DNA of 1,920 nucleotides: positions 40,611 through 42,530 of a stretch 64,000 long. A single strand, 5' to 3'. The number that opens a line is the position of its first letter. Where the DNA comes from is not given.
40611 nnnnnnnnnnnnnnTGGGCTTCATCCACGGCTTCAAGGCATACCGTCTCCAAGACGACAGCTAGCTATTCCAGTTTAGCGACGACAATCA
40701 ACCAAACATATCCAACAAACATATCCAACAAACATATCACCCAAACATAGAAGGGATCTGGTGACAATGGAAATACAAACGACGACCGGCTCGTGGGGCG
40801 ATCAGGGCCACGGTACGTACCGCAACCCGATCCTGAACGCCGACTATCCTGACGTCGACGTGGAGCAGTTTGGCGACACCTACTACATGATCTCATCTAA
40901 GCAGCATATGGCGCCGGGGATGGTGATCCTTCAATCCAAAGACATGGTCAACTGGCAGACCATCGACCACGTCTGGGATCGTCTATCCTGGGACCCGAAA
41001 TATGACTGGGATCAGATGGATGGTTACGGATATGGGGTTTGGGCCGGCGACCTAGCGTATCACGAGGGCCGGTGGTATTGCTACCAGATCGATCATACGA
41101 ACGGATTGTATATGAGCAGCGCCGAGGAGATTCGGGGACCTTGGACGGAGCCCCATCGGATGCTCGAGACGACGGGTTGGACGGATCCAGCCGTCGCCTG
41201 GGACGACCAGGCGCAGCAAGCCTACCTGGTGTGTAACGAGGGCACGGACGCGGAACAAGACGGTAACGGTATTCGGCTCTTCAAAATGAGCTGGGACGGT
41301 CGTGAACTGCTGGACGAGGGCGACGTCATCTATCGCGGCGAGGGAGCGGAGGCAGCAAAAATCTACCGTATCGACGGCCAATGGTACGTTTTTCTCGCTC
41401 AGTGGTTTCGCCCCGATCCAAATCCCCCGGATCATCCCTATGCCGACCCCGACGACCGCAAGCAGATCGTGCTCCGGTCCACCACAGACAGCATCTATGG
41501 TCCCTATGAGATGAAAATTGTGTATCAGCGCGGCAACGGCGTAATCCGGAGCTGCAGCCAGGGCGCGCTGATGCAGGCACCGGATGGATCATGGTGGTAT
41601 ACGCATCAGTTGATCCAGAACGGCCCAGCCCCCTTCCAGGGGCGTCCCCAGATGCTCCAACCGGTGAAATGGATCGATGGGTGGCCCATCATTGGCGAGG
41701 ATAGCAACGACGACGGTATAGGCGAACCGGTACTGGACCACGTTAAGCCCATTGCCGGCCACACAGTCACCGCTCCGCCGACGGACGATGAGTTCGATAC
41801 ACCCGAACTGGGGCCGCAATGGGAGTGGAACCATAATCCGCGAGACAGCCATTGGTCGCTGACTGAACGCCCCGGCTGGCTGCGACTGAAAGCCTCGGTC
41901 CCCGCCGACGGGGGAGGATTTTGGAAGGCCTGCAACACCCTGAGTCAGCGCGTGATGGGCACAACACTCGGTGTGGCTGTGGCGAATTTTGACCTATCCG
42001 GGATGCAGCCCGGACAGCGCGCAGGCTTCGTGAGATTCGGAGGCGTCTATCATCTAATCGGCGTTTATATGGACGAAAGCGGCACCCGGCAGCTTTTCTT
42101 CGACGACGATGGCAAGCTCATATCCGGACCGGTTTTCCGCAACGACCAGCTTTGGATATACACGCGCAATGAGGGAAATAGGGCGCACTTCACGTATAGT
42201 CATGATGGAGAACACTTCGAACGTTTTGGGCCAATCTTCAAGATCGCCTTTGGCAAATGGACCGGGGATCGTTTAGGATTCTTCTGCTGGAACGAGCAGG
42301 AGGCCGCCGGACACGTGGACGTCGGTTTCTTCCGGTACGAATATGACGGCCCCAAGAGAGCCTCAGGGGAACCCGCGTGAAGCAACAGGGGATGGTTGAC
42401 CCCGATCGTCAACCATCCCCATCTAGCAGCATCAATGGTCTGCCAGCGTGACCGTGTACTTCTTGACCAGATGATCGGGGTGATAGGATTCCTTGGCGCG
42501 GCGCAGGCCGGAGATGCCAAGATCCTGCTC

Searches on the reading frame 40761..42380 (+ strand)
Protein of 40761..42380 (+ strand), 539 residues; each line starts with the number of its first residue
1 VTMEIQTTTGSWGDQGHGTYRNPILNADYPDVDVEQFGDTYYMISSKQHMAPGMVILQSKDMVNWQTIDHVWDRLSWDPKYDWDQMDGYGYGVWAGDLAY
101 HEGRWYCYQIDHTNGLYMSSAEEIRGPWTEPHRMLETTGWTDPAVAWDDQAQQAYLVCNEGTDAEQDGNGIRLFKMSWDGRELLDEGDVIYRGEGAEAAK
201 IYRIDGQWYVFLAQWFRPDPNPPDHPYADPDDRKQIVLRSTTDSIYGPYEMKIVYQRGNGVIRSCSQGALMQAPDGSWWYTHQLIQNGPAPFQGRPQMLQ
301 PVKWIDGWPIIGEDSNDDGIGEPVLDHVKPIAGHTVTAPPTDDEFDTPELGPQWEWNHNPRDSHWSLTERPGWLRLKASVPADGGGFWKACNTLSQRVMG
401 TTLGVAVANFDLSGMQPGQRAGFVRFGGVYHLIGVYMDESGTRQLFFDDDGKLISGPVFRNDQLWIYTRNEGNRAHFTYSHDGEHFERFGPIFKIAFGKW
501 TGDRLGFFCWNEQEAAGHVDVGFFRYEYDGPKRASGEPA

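Call 56: search_protein_families(library=pfam, proteins=[window:40761-42380:+], max_evalue=0.0001)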
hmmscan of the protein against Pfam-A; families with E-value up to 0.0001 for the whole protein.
window:40761-42380:+ (539 aa): 2 families
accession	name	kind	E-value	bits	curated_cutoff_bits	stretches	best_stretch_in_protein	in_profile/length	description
PF04616.20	Glyco_hydro_43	-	2.7e-42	145.5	32.2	1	20-309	1-288/288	Glycosyl hydrolases family 43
PF17851.8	GH43_C2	-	5.3e-32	111.6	22.7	1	343-527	2-203/203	Beta xylosidase C-terminal Concanavalin A-like domain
